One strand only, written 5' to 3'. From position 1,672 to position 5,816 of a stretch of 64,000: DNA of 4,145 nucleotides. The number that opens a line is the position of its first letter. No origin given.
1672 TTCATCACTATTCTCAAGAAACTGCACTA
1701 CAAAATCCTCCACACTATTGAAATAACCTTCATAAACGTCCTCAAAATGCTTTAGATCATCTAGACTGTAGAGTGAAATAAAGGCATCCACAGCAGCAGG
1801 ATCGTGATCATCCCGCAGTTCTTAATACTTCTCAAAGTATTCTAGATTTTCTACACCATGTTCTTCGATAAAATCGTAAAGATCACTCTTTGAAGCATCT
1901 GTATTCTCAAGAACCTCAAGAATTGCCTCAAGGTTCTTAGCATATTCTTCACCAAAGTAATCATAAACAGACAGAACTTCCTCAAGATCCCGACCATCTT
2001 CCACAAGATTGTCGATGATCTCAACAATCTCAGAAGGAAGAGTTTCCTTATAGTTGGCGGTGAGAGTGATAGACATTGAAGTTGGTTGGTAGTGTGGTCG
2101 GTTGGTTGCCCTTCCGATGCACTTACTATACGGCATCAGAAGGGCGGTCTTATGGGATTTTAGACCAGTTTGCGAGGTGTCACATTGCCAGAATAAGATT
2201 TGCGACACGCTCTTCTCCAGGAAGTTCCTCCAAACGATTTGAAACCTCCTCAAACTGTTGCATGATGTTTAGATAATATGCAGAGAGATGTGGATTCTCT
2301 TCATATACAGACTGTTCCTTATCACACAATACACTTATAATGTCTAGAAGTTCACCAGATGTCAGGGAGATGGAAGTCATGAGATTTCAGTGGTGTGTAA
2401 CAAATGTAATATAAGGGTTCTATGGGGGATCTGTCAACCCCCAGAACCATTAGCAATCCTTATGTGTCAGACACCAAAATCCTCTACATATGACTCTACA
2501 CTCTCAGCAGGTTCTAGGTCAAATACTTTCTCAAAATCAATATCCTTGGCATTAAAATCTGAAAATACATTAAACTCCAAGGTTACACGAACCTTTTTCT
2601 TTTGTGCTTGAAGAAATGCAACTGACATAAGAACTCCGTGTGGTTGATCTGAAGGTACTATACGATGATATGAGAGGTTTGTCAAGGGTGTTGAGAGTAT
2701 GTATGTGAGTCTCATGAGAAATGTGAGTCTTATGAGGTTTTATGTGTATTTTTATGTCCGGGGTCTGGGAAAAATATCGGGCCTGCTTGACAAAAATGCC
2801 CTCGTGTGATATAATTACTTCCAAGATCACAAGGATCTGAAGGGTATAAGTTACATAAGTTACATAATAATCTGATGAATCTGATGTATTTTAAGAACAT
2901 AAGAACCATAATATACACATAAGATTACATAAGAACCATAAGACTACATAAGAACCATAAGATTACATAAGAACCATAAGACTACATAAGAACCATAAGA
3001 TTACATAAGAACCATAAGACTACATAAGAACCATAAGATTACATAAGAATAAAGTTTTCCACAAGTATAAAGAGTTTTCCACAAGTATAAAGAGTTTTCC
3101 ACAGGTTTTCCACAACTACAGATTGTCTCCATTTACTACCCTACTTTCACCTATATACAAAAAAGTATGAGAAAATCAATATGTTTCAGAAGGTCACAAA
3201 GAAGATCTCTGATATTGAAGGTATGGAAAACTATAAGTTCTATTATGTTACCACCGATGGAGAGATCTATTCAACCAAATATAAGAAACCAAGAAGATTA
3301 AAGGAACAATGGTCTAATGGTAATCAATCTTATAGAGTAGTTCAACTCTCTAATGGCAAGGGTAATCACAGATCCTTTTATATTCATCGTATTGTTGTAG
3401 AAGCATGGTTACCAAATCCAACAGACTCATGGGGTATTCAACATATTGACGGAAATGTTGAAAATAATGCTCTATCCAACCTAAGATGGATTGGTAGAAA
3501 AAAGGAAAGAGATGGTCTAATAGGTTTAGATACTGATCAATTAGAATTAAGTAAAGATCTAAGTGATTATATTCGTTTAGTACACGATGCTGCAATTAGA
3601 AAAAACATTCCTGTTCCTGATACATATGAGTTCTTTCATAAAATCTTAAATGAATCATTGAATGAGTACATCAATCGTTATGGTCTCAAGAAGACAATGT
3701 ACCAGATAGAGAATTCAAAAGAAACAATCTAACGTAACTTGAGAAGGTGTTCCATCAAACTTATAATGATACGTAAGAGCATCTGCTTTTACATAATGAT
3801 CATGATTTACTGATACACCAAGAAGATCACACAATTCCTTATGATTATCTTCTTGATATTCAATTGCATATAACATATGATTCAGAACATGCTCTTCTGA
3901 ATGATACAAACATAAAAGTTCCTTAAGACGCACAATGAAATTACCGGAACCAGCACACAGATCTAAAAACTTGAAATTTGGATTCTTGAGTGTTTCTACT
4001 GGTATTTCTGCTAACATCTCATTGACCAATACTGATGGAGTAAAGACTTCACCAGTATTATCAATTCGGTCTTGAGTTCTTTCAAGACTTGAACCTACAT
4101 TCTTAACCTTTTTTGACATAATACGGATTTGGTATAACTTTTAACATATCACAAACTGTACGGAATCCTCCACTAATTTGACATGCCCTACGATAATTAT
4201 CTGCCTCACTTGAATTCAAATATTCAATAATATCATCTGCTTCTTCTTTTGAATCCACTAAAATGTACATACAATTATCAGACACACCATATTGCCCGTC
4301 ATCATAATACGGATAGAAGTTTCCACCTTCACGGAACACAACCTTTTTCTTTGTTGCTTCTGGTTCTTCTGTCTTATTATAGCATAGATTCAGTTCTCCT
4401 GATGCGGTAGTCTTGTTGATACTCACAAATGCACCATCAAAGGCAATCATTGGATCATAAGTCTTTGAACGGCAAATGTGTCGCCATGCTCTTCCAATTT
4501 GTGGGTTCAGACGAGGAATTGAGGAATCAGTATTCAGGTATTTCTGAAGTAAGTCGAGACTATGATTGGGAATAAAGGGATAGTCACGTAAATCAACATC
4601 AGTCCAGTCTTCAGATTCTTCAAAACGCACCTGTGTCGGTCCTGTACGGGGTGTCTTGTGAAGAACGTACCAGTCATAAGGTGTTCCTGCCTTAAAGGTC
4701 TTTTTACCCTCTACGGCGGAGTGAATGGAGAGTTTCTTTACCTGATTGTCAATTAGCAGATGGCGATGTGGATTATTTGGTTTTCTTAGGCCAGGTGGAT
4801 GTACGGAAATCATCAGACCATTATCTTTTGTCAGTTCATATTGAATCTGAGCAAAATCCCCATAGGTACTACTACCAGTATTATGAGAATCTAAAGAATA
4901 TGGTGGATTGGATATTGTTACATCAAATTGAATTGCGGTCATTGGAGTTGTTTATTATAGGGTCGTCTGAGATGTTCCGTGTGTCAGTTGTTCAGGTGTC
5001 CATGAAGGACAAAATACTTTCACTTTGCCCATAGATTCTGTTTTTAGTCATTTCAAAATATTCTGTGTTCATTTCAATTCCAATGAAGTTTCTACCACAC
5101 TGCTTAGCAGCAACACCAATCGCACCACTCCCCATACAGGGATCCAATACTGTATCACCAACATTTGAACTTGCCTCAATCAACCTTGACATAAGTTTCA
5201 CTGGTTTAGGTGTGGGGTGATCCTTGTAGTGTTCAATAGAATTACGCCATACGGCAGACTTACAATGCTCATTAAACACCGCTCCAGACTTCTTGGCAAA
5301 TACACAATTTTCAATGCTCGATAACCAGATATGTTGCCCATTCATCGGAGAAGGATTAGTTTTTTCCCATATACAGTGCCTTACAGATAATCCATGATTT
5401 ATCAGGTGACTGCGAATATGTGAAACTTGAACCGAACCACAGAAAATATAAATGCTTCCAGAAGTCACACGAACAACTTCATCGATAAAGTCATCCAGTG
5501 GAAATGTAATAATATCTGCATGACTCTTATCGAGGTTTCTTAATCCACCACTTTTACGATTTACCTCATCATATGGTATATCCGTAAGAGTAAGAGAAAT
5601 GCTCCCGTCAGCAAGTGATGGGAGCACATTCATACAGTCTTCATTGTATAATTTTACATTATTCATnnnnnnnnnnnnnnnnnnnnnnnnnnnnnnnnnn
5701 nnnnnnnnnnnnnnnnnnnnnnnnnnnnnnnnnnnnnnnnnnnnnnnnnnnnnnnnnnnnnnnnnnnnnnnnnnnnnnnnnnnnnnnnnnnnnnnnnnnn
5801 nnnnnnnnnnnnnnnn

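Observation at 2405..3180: Repeat- and promoter-dense non-coding region with iteron-like arrays: candidate origin or early control region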

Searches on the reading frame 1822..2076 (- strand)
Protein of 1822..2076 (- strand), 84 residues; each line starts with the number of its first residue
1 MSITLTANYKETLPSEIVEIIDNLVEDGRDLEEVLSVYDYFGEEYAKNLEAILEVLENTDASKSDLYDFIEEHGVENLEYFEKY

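Call 20: find_related_loci(query=window:1822-2076:-, collection=viral_contigs, flank=6000)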
Query window:1822-2076:- (84 aa) in viral_contigs; peptide patterns used: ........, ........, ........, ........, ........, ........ (x = any residue, [..] = any of these).
132 stretches matched a pattern; 85 encode a relative of the query (tblastn E <= 1e-3); the best 80 are kept; 80 distinct loci.
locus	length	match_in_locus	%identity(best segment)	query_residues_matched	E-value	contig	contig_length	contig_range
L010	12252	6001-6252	57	1-84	8e-27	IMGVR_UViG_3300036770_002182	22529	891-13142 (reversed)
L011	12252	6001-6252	55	1-84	1e-26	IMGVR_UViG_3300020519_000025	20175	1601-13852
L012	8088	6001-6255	56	1-84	4e-22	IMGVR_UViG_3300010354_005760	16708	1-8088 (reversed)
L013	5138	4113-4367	56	1-84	4e-22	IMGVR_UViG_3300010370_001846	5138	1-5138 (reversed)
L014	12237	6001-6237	48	4-84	3e-19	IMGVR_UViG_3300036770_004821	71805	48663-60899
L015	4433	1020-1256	43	1-80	1e-10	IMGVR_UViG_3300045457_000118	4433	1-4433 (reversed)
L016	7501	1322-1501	47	1-52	3e-10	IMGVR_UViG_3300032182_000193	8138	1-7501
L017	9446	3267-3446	48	1-52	1e-8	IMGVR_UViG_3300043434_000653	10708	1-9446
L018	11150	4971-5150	45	1-52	1e-8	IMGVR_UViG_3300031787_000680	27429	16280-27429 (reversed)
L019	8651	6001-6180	45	1-52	1e-8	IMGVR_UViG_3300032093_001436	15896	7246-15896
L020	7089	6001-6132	57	1-44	1e-8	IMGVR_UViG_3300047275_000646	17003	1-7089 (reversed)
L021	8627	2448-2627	48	1-52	2e-8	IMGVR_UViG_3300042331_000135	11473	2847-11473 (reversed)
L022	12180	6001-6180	45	1-52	1e-8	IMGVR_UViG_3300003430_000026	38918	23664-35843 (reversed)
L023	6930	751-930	45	1-52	1e-8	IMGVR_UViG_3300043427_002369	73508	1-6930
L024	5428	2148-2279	57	1-44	2e-8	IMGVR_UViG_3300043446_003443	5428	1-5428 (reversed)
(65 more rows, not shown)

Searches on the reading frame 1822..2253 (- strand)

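Call 9: search_protein_families(library=pfam, proteins=[window:1822-2253:-], max_evalue=0.01)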
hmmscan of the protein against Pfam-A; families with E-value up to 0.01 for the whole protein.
window:1822-2253:- (143 aa): 1 family
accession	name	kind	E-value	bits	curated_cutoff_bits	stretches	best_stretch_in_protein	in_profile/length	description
PF05823.17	Gp-FAR-1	-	0.0047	17.8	29.2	1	67-115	2-46/149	Nematode fatty acid retinoid binding protein (Gp-FAR-1)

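Call 10: search_protein_families(library=phrogs, proteins=[window:1822-2253:-], max_evalue=0.01)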
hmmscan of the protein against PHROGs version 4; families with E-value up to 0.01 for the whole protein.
window:1822-2253:- (143 aa): 0 families

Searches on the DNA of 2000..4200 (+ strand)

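Call 4: search_dna_similar(query=window:2000-4200:+, collection=phages, mode=near, max_rows=30)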
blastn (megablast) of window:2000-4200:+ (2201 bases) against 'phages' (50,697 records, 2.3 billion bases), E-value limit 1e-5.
No match.

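Call 12: search_dna_similar(query=window:2400-3200:+, collection=phages, mode=distant, max_rows=25)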
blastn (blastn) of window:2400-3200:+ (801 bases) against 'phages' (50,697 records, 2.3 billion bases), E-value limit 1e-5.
No match.

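Call 27: search_rna_families(source=window, start=2000, end=4000, threshold=evalue, max_evalue=1)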
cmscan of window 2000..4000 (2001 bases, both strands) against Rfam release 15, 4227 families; matches with E-value up to 1: 0.
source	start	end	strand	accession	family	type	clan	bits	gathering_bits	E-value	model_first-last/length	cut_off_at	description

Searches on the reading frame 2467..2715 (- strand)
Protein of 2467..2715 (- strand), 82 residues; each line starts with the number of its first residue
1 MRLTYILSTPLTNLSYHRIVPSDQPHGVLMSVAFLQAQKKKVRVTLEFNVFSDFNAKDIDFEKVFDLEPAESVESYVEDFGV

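Call 9: search_protein_families(library=pfam, proteins=[window:2467-2715:-], max_evalue=0.01)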
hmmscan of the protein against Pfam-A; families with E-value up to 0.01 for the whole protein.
window:2467-2715:- (82 aa): 0 families

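Call 10: search_protein_families(library=phrogs, proteins=[window:2467-2715:-], max_evalue=0.01)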
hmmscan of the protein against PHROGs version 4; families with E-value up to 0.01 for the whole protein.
window:2467-2715:- (82 aa): 1 family
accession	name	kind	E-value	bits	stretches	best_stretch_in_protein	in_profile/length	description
phrog_12516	-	unknown function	1.1e-17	64.8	1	30-82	1-54/58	-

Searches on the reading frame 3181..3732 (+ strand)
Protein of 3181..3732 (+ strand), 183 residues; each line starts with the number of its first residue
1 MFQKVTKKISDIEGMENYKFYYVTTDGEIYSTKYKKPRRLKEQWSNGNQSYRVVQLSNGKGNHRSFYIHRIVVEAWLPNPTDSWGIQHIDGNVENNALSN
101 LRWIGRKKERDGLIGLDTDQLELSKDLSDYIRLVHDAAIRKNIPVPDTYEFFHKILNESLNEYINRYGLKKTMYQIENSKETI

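Call 9: search_protein_families(library=pfam, proteins=[window:3181-3732:+], max_evalue=0.01)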
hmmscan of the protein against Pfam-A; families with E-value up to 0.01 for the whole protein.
window:3181-3732:+ (183 aa): 1 family
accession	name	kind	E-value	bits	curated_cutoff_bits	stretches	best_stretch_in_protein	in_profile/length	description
PF13392.12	HNH_3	-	7.3e-06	26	24.8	1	67-107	2-42/46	HNH endonuclease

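Call 10: search_protein_families(library=phrogs, proteins=[window:3181-3732:+], max_evalue=0.01)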
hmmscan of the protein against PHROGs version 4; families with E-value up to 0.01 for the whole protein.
window:3181-3732:+ (183 aa): 9 families
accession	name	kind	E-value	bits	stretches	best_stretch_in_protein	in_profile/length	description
phrog_959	-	DNA, RNA and nucleotide metabolism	1.8e-22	80.6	1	11-109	10-102/138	HNH endonuclease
phrog_59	-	DNA, RNA and nucleotide metabolism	1.2e-21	78.6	1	9-104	140-226/423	HNH endonuclease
phrog_1492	-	DNA, RNA and nucleotide metabolism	3.4e-10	40.6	1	11-104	49-150/414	HNH endonuclease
phrog_99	-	DNA, RNA and nucleotide metabolism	2.9e-07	31.5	1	19-104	117-196/383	HNH endonuclease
phrog_37683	-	unknown function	2.4e-06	27.9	1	39-107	136-202/279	-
phrog_7545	-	DNA, RNA and nucleotide metabolism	0.0018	19.5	1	41-102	58-122/160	HNH endonuclease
phrog_4578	-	DNA, RNA and nucleotide metabolism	0.0034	18.3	1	84-108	30-54/130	HNH endonuclease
phrog_15471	-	DNA, RNA and nucleotide metabolism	0.0055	17.6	1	61-105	27-72/183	HNH endonuclease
phrog_14913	-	DNA, RNA and nucleotide metabolism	0.0059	17.7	1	51-108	25-83/149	HNH endonuclease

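Call 26: find_related_loci(query=window:3181-3732:+, collection=viral_contigs, flank=5000)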
Query window:3181-3732:+ (183 aa) in viral_contigs; peptide patterns used: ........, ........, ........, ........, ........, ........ (x = any residue, [..] = any of these).
6 stretches matched a pattern; 4 encode a relative of the query (tblastn E <= 1e-3); 4 distinct loci.
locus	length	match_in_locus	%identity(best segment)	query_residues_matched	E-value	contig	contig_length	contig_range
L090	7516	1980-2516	72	1-179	2e-88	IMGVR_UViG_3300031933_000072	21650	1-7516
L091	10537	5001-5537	70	1-179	4e-86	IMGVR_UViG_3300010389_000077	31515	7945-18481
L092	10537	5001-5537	70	1-179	2e-86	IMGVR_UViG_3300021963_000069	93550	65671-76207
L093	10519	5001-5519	51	6-179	2e-61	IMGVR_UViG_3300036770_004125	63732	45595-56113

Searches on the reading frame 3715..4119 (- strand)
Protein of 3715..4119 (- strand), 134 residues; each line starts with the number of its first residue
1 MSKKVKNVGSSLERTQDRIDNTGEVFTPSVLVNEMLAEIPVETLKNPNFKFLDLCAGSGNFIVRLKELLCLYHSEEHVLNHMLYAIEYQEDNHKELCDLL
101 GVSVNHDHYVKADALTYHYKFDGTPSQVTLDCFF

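Call 9: search_protein_families(library=pfam, proteins=[window:3715-4119:-], max_evalue=0.01)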
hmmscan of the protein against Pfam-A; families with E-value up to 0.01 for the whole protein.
window:3715-4119:- (134 aa): 1 family
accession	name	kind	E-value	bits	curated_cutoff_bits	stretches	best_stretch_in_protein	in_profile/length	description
PF02384.22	N6_Mtase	-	0.00028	20.8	20.4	1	18-98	21-94/311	N-6 DNA Methylase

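Call 10: search_protein_families(library=phrogs, proteins=[window:3715-4119:-], max_evalue=0.01)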
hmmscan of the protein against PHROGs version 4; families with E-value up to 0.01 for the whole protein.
window:3715-4119:- (134 aa): 4 families
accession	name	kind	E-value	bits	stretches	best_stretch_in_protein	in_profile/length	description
phrog_4376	-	unknown function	4e-50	170.4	1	3-123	5-125/134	-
phrog_11371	-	unknown function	4.7e-09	36.8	1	6-101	275-367/383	-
phrog_21201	-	other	9.6e-09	36.2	1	15-100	14-97/156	DNA methyltransferase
phrog_3820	-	other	0.0018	18.4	1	17-117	43-123/255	DNA methyltransferase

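Call 19: find_related_loci(query=window:3715-4119:-, collection=viral_contigs, flank=6000)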
Query window:3715-4119:- (134 aa) in viral_contigs; peptide patterns used: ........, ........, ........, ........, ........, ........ (x = any residue, [..] = any of these).
25 stretches matched a pattern; 9 encode a relative of the query (tblastn E <= 1e-3); 9 distinct loci.
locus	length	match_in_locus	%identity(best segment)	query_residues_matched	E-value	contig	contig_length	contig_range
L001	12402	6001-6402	87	1-134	2e-78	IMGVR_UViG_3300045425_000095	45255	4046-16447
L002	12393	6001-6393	76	4-134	9e-69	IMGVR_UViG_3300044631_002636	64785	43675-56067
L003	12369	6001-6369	58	1-121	6e-43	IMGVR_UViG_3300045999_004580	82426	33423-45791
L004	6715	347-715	58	1-121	6e-43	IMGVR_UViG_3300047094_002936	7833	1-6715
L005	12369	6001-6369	58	1-121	6e-43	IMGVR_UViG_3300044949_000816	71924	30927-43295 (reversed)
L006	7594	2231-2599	58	1-121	6e-43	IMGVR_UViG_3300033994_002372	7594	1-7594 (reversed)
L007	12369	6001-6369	58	1-121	6e-43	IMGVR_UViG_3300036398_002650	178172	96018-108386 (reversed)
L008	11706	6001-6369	58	1-121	6e-43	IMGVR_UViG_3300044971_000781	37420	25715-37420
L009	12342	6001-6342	59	8-121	4e-42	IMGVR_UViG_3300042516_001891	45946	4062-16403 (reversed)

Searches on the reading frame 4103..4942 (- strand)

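Call 9: search_protein_families(library=pfam, proteins=[window:4103-4942:-], max_evalue=0.01)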
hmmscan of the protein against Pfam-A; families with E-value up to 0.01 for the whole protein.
window:4103-4942:- (279 aa): 0 families

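Call 10: search_protein_families(library=phrogs, proteins=[window:4103-4942:-], max_evalue=0.01)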
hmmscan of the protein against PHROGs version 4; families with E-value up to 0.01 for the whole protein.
window:4103-4942:- (279 aa): 1 family
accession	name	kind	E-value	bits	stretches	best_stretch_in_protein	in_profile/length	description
phrog_3689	-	other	1.8e-10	41.4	1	4-248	66-306/348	DNA methyltransferase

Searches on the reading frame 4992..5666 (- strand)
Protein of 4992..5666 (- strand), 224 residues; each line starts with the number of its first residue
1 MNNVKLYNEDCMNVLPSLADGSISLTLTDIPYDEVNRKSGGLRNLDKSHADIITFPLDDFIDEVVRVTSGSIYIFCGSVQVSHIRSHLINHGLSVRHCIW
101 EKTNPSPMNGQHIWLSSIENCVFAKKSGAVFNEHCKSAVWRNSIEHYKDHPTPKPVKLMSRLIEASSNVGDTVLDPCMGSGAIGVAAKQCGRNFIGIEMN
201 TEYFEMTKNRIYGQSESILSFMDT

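Call 9: search_protein_families(library=pfam, proteins=[window:4992-5666:-], max_evalue=0.01)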
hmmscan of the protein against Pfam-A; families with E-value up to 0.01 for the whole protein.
window:4992-5666:- (224 aa): 1 family
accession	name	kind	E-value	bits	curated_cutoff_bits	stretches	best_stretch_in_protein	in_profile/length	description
PF01555.25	N6_N4_Mtase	-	4.5e-29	102.4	26.7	1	23-208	1-220/221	DNA methylase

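Call 10: search_protein_families(library=phrogs, proteins=[window:4992-5666:-], max_evalue=0.01)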
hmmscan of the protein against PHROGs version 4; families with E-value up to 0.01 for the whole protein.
window:4992-5666:- (224 aa): 15 families
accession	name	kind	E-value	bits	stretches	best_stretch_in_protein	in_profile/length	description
phrog_67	-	other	4.8e-61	208.7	1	1-212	121-344/743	DNA methyltransferase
phrog_498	-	other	6.3e-31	108.6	1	18-212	218-421/633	DNA methyltransferase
phrog_3008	-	other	2.2e-25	90.4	1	145-211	145-211/244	DNA methyltransferase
phrog_18293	-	other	1.5e-22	80.8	1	141-213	37-109/119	methyltransferase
phrog_6952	-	other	2.2e-16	61.3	1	139-211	101-175/181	DNA methyltransferase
phrog_23148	-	unknown function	1.5e-14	55.4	1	145-212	80-147/165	-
phrog_6025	-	other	3.2e-12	47.4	1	2-107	10-115/192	DNA methyltransferase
phrog_23085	-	unknown function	2.1e-11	44.7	1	142-210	36-104/138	-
phrog_8769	-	other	1.5e-10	41.7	1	159-212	4-54/71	methyltransferase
phrog_16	-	DNA, RNA and nucleotide metabolism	4.2e-07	29.5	1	143-206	841-904/986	DNA helicase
phrog_18146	-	other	8.9e-05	22.5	1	155-201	54-101/452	DNA methyltransferase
phrog_12862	-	unknown function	0.00018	22.4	1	3-38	2-37/149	-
phrog_3820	-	other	0.00052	20.2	1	164-218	62-116/255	DNA methyltransferase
phrog_12517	-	unknown function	0.0018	18.5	1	169-211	105-147/316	-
phrog_2713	-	unknown function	0.0025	17.9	1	152-214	196-249/520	-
